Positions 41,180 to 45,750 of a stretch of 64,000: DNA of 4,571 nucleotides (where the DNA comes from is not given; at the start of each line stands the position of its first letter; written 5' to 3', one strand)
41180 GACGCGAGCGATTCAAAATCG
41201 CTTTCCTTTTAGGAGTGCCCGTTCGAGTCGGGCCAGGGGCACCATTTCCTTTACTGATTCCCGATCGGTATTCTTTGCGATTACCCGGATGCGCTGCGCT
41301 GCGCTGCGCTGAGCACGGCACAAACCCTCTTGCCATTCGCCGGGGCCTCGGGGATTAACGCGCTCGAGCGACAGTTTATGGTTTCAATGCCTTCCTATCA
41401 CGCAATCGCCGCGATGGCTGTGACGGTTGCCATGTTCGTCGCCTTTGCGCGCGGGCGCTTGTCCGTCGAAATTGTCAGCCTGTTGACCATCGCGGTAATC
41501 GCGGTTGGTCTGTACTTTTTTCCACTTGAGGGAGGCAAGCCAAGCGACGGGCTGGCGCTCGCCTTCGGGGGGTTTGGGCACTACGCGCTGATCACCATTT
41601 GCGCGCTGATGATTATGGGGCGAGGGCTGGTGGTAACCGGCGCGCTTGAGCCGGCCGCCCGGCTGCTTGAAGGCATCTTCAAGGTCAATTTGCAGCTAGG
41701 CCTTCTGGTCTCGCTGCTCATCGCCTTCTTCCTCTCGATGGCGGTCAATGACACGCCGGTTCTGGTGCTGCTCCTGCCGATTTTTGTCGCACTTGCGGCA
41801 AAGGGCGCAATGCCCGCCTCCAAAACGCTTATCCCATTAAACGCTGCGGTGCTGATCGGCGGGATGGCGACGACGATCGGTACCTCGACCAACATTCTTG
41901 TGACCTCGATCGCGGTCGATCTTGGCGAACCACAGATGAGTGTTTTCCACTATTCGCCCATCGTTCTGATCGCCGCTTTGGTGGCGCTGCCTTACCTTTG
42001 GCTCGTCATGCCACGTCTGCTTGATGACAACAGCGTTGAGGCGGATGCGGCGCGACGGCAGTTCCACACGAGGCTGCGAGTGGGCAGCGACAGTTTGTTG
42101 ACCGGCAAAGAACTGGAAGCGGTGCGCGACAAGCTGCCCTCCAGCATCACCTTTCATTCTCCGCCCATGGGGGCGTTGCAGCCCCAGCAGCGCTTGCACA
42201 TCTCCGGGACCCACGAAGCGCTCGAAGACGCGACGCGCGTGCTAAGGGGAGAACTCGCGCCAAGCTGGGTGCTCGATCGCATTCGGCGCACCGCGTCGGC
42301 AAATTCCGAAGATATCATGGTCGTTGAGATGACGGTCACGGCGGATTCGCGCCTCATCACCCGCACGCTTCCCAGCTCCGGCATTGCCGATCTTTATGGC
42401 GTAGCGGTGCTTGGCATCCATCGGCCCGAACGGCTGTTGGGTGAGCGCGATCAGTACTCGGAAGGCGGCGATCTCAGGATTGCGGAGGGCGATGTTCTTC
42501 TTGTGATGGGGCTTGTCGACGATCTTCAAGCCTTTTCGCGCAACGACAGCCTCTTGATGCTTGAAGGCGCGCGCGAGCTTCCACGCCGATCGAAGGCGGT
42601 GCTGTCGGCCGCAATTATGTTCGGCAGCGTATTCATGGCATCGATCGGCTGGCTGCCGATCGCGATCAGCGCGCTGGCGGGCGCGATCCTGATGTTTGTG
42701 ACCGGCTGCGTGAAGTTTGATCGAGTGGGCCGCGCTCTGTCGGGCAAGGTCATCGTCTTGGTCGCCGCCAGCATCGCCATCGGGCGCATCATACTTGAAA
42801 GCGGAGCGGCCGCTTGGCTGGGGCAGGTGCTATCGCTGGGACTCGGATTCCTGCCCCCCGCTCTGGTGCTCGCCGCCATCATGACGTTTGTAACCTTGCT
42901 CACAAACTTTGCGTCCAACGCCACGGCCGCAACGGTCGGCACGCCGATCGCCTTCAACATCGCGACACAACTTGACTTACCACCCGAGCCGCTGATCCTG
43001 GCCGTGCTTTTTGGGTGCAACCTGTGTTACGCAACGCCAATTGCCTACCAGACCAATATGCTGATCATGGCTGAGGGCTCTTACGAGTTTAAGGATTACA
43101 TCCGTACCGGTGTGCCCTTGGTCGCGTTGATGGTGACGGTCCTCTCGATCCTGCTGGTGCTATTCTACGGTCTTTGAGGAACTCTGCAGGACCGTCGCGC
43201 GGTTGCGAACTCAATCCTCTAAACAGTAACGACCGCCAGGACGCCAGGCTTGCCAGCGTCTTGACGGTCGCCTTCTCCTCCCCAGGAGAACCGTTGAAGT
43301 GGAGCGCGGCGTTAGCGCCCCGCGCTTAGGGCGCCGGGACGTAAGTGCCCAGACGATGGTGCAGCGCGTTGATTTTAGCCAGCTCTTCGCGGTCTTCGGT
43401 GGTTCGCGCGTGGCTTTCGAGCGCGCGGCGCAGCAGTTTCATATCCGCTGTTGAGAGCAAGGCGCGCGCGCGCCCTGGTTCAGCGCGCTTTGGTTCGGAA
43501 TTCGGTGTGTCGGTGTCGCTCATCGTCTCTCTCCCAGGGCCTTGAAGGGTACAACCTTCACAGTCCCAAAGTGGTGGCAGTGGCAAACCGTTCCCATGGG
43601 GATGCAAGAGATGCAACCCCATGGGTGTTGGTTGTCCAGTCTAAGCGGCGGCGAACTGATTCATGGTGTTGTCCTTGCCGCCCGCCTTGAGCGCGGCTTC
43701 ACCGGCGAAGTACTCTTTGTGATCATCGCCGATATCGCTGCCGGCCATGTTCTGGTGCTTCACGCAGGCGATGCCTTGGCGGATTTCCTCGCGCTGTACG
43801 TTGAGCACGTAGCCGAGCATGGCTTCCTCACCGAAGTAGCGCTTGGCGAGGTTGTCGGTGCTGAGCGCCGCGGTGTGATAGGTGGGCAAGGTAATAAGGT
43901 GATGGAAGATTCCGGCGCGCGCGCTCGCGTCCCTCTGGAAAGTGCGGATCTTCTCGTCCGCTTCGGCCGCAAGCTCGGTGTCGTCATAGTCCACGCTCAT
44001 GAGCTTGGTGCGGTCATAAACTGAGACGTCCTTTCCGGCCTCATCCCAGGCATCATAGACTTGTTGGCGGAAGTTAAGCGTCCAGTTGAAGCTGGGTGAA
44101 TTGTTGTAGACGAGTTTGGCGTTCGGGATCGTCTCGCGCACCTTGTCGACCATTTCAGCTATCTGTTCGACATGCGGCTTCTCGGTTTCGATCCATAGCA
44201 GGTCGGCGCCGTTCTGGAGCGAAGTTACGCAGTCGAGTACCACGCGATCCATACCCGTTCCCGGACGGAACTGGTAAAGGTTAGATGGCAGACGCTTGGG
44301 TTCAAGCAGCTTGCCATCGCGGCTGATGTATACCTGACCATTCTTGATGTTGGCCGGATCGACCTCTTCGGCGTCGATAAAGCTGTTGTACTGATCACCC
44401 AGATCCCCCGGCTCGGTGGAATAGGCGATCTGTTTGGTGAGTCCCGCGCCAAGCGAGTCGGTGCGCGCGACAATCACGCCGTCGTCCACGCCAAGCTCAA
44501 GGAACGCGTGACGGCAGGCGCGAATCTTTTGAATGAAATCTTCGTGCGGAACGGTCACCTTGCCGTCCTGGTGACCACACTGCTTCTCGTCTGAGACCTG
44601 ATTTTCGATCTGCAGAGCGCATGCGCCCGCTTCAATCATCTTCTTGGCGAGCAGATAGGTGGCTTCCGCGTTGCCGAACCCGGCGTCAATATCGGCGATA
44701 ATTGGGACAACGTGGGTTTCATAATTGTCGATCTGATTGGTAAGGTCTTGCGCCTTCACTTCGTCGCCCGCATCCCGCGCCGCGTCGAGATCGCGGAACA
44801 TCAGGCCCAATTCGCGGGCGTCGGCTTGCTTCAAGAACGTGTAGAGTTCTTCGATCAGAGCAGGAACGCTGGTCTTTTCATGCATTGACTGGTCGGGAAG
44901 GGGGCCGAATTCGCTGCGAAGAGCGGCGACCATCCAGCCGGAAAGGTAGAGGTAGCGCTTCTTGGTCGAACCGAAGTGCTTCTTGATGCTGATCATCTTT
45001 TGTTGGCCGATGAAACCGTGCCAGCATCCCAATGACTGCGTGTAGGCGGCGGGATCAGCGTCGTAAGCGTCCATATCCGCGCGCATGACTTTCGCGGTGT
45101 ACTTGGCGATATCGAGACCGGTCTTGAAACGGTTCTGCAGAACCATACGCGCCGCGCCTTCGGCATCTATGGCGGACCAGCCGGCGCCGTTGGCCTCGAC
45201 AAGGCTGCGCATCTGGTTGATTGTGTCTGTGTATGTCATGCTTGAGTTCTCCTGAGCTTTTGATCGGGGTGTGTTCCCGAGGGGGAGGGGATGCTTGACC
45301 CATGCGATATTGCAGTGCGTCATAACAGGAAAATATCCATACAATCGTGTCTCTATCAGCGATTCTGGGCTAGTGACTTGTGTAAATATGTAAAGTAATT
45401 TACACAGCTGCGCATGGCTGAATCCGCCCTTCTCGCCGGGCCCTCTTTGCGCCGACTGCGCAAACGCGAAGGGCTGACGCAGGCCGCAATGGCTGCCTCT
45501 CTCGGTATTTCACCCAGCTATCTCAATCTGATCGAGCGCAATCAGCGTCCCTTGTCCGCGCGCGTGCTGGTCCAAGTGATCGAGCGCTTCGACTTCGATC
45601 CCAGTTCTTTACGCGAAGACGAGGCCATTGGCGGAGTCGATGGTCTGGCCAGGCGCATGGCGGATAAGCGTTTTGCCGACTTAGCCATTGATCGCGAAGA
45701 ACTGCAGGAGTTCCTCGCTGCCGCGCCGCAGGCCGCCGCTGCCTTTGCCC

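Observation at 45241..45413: aceA/ramB-like divergent promoter region with an AT-rich perfect 9-bp inverted repeat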

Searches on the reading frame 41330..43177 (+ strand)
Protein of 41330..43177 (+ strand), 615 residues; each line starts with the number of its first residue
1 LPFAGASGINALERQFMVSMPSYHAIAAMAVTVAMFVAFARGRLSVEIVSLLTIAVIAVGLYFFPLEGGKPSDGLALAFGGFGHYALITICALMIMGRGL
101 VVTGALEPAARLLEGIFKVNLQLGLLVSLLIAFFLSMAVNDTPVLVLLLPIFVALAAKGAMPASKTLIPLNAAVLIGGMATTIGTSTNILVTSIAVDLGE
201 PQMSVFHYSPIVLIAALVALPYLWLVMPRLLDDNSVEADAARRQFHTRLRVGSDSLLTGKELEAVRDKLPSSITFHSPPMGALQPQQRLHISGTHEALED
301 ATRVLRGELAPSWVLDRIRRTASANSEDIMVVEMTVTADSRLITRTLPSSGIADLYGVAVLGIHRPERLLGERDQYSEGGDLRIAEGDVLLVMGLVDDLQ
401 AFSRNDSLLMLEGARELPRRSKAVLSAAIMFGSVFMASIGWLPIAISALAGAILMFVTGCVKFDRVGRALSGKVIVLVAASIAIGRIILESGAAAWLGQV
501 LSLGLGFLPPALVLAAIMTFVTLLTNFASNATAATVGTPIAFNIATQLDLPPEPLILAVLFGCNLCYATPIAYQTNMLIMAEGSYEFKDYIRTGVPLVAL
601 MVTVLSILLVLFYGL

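Call 6: search_protein_families(library=ncbifam, proteins=[window:41330-43177:+])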
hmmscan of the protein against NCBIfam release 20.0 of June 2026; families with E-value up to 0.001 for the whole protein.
window:41330-43177:+ (615 aa): 1 family
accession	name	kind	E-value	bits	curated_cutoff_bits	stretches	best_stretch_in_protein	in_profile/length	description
TIGR00785.1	dass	subfamily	6.4e-27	94.3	198.6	2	429-612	254-443/444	DASS family sodium-coupled anion symporter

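Call 7: search_protein_families(library=pfam, proteins=[window:41330-43177:+])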
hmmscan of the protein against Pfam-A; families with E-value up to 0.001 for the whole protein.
window:41330-43177:+ (615 aa): 3 families
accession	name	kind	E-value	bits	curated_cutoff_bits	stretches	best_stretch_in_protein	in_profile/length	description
PF03600.22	CitMHS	-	9e-59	199.7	31.9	2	37-562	2-336/336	Citrate transporter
PF00939.25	Na_sulph_symp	-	1.2e-11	44.7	27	1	425-610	275-463/472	Sodium:sulfate symporter transmembrane region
PF02080.26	TrkA_C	-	2.3e-11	43.8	27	1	331-404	1-68/71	TrkA-C domain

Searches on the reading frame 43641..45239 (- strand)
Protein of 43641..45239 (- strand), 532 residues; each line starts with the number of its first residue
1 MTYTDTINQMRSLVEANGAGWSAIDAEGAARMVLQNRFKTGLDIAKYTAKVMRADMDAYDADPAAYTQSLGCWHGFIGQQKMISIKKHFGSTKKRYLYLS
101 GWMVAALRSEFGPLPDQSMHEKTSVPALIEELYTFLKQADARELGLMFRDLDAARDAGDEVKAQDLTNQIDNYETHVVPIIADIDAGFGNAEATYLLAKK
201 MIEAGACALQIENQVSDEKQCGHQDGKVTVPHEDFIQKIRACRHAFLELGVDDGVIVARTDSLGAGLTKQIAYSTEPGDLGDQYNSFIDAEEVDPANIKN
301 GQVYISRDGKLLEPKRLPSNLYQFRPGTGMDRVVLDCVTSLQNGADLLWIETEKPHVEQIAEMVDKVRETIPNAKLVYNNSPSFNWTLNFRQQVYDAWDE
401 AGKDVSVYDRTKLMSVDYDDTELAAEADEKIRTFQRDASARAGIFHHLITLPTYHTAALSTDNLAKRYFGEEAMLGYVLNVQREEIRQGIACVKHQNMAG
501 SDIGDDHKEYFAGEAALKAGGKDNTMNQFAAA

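Call 6: search_protein_families(library=ncbifam, proteins=[window:43641-45239:-])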
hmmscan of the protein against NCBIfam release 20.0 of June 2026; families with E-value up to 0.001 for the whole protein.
window:43641-45239:- (532 aa): 8 families
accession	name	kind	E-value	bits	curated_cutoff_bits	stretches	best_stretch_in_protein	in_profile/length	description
NF005074.0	PRK06498.1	equivalog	0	1056.8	446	1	2-529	3-530/531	isocitrate lyase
TIGR01346.1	isocit_lyase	equivalog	4.1e-56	190.5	275.9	3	96-268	81-240/527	isocitrate lyase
NF011645.0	PRK15063.1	equivalog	4.9e-51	173.9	562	3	34-268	38-237/430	isocitrate lyase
TIGR02317.1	prpB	equivalog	2.1e-18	66.6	354.4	1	175-270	71-163/285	methylisocitrate lyase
NF008455.0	PRK11320.1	equivalog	1.2e-15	57.5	353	1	176-268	79-168/295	methylisocitrate lyase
TIGR02319.1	CPEP_Pphonmut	equivalog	1.2e-10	41.2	420.05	1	173-276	73-173/294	carboxyvinyl-carboxyphosphonate phosphorylmutase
TIGR02320.1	PEP_mutase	equivalog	5.3e-09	35.5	319.55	1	161-266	60-164/284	phosphoenolpyruvate mutase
TIGR02321.1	Pphn_pyruv_hyd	equivalog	5.8e-08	32.2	374.4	1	175-272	73-168/290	phosphonopyruvate hydrolase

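Call 7: search_protein_families(library=pfam, proteins=[window:43641-45239:-])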
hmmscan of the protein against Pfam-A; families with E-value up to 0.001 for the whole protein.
window:43641-45239:- (532 aa): 2 families
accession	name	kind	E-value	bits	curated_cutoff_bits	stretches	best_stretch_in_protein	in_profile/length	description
PF00463.27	ICL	-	5e-46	157.7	26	3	97-268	81-239/526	Isocitrate lyase family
PF13714.12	PEP_mutase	-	1e-12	48.6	31.5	1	162-265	53-150/240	Phosphoenolpyruvate phosphomutase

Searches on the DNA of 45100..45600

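Call 67: search_rna_families(source=window, start=45100, end=45600, threshold=evalue, max_evalue=1)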
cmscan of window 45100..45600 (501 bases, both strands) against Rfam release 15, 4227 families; matches with E-value up to 1: 0.
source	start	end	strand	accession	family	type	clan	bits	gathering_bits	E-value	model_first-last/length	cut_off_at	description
